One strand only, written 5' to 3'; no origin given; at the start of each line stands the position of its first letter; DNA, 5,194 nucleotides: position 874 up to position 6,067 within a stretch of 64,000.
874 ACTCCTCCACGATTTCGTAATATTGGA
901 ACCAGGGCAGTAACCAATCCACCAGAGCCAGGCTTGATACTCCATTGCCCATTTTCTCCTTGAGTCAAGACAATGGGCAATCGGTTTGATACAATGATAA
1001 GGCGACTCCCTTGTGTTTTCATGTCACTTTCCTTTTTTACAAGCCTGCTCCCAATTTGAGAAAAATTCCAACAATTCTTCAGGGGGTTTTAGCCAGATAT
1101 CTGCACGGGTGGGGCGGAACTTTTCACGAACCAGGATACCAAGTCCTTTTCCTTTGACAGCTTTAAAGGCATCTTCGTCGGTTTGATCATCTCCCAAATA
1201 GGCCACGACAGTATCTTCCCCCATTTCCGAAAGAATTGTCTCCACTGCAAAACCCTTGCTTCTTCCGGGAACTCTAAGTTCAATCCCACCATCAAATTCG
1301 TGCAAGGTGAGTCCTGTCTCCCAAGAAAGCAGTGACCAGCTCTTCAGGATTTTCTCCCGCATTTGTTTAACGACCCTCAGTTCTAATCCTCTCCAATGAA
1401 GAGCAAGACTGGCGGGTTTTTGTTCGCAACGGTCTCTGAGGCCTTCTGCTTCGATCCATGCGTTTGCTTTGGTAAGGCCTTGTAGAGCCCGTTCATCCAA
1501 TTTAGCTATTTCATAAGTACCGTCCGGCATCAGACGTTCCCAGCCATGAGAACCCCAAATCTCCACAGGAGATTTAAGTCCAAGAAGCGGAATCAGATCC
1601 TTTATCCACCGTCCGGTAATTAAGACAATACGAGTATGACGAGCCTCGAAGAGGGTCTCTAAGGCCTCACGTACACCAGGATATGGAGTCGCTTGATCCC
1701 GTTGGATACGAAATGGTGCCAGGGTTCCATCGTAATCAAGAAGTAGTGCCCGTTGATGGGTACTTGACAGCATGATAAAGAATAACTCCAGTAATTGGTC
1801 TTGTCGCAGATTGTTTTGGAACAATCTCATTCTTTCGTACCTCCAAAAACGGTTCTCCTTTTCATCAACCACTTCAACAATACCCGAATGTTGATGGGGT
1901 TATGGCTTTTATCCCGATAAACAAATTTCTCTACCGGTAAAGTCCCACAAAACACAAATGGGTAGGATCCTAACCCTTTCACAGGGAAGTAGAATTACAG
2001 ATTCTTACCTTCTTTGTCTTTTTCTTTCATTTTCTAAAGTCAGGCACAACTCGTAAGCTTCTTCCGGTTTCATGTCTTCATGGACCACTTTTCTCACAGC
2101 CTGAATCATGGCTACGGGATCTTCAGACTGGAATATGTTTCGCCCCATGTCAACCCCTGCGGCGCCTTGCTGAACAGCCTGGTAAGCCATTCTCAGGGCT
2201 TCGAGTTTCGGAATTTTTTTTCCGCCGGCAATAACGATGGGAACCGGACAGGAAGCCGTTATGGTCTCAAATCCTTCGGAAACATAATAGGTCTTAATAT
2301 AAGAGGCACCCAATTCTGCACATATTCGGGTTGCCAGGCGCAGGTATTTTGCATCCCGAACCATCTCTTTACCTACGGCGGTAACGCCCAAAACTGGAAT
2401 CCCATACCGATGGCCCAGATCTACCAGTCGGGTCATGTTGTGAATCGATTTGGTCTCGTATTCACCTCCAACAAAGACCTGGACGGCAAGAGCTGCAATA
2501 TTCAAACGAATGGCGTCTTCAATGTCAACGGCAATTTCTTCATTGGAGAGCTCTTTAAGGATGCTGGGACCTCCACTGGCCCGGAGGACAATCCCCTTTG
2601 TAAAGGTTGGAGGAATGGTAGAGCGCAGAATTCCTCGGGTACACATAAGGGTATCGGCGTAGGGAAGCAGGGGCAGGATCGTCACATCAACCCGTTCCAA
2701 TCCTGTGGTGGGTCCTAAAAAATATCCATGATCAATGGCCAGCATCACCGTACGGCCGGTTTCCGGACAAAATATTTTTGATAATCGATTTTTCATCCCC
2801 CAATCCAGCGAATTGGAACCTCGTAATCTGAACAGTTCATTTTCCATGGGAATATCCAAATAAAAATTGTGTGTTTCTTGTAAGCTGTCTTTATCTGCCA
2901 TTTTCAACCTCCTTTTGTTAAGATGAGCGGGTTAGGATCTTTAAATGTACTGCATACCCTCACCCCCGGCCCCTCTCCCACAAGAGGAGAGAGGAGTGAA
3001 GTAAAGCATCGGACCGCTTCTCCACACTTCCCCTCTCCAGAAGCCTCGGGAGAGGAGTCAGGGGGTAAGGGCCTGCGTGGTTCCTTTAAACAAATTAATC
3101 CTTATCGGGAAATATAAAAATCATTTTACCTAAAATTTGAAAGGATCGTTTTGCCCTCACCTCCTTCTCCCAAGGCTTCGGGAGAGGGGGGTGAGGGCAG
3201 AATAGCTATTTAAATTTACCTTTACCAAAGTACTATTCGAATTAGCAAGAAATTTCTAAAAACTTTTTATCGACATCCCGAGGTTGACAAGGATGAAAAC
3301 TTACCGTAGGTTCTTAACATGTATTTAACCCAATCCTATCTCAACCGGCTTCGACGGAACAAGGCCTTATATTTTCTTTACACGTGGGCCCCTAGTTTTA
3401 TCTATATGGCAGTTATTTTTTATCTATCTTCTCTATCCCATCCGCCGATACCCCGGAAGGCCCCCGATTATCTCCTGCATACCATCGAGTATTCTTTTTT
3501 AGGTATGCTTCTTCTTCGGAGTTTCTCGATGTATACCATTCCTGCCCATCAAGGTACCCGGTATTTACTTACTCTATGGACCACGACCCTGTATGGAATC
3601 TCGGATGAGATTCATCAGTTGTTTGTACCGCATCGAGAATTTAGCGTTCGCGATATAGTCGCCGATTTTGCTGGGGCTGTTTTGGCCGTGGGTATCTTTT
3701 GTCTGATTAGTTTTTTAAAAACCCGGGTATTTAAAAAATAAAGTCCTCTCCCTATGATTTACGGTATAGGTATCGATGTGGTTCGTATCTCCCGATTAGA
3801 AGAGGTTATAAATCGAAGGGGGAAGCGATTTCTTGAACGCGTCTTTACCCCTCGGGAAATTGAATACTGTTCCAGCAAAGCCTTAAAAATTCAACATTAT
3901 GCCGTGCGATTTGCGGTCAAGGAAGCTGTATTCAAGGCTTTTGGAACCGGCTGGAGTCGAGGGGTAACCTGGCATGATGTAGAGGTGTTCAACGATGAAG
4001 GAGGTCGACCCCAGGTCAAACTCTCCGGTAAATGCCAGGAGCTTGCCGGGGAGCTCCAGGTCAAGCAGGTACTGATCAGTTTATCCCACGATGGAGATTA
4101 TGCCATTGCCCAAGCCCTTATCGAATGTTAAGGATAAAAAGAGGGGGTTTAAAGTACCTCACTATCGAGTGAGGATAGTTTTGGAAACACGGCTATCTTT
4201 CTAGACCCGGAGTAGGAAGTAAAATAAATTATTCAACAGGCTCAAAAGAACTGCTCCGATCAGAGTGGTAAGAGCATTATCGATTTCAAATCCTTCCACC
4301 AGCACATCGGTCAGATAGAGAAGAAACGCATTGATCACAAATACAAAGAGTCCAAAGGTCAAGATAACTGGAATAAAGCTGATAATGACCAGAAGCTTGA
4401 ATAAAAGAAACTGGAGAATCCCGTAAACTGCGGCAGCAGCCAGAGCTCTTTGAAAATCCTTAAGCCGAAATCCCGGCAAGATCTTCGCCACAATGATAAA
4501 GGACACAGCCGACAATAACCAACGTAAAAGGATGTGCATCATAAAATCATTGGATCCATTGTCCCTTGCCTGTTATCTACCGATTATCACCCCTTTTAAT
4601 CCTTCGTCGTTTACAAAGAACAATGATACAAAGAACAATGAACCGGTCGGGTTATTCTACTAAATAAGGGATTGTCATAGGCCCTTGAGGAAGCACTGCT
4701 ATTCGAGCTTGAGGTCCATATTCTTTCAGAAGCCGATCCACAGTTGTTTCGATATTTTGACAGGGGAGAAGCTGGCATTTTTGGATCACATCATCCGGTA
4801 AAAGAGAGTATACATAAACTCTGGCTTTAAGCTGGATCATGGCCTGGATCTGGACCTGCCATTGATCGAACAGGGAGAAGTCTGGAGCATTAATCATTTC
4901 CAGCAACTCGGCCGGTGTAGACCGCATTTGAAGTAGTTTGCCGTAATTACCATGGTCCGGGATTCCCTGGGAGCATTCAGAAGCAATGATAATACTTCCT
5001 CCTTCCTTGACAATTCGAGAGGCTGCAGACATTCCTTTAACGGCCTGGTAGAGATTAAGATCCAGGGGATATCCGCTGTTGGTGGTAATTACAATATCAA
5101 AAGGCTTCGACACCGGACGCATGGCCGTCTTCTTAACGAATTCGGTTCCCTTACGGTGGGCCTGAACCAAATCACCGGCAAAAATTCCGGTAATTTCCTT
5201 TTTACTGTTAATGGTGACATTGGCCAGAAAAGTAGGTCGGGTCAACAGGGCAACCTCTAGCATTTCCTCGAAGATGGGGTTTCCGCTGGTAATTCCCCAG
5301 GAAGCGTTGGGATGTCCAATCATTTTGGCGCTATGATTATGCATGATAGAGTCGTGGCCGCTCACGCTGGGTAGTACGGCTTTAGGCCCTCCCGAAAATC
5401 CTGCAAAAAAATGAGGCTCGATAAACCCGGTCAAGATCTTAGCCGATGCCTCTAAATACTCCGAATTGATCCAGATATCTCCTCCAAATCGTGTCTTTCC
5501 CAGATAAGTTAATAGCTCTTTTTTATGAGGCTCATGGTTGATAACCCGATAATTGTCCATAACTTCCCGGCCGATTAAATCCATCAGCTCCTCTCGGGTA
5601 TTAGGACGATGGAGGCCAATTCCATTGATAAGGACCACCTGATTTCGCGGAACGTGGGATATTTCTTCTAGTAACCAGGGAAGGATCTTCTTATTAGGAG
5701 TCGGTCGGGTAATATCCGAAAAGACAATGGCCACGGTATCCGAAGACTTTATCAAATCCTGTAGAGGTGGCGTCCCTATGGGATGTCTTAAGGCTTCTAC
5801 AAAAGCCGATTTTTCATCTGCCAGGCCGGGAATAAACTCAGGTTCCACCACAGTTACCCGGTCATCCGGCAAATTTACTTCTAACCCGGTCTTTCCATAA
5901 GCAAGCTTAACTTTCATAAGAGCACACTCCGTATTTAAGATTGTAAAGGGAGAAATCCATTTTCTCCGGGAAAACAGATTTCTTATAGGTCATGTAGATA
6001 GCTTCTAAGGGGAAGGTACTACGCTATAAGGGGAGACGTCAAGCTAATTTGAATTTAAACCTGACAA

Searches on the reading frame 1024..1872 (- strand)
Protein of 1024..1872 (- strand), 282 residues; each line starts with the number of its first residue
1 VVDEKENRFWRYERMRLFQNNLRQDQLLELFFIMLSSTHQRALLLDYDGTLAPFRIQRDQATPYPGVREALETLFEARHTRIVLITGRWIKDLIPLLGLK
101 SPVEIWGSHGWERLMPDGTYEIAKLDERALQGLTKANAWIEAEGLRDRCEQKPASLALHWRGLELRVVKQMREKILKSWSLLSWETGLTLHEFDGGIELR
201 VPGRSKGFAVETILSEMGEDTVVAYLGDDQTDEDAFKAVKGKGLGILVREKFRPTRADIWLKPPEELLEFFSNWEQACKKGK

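Call 19: search_protein_families(library=pfam, proteins=[window:1024-1872:-], max_evalue=0.00001)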
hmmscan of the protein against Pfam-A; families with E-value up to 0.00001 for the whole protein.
window:1024-1872:- (282 aa): 1 family
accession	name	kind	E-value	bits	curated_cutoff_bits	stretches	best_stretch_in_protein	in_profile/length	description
PF02358.22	Trehalose_PPase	-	5.7e-23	81.7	27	1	44-250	1-217/235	Trehalose-phosphatase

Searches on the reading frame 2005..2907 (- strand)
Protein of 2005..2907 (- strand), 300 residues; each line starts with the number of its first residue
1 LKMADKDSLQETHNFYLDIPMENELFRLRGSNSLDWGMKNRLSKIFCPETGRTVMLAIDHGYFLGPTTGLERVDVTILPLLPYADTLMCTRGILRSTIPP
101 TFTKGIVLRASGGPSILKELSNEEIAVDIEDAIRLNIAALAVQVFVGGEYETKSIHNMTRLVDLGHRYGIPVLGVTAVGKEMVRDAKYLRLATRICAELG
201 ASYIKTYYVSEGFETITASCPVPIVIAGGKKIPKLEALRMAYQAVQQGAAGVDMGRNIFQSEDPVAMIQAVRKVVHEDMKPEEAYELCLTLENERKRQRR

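Call 19: search_protein_families(library=pfam, proteins=[window:2005-2907:-], max_evalue=0.00001)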
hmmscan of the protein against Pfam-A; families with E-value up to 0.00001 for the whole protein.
window:2005-2907:- (300 aa): 1 family
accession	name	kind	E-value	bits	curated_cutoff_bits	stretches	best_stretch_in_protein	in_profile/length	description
PF01791.15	DeoC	-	2.5e-15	57.2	23.8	1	53-261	1-229/229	DeoC/LacD family aldolase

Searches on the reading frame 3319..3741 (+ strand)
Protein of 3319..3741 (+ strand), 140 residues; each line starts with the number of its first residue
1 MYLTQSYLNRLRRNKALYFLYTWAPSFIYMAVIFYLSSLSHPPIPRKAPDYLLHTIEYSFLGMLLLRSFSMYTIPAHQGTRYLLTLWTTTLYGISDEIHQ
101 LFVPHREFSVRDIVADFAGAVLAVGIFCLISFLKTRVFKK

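Call 19: search_protein_families(library=pfam, proteins=[window:3319-3741:+], max_evalue=0.00001)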
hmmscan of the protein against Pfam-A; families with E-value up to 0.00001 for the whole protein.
window:3319-3741:+ (140 aa): 1 family
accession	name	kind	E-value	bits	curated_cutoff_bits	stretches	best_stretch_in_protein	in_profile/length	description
PF04892.17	VanZ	-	2.9e-12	47.7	30.1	1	52-130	59-125/126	VanZ like family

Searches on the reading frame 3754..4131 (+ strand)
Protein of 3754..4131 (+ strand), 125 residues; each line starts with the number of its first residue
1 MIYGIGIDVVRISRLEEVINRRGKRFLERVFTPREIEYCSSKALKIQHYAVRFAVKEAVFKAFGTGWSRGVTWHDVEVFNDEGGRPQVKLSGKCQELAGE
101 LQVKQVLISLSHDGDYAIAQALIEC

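Call 19: search_protein_families(library=pfam, proteins=[window:3754-4131:+], max_evalue=0.00001)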
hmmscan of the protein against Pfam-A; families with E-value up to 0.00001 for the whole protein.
window:3754-4131:+ (125 aa): 1 family
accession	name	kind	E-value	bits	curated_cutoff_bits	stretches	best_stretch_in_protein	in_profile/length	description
PF01648.25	ACPS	-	2.8e-22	79.3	25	1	4-120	1-110/111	4'-phosphopantetheinyl transferase superfamily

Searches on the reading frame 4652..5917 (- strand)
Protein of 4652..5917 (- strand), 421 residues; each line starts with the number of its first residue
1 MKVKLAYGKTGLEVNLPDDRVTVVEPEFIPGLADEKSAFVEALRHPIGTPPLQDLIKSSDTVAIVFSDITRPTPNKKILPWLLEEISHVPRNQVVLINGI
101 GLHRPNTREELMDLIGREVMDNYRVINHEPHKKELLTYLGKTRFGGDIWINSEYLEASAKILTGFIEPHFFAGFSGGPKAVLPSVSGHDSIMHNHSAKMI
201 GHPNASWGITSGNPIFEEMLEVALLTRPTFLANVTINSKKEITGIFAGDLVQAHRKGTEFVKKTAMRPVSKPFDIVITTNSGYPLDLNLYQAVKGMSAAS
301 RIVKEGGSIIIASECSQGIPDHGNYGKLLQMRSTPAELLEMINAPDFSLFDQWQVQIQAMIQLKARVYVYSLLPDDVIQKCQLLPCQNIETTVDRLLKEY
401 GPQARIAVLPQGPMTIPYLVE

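Call 19: search_protein_families(library=pfam, proteins=[window:4652-5917:-], max_evalue=0.00001)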
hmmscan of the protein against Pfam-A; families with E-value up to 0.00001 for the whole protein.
window:4652-5917:- (421 aa): 2 families
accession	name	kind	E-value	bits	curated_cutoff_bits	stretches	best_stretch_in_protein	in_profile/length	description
PF09861.14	Lar_N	-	1.2e-67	227.5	23.3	1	7-208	1-204/204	Lactate racemase N-terminal domain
PF21113.2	LarA_C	-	1.5e-30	106.6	25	1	271-412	4-147/152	Lactate racemase C-terminal domain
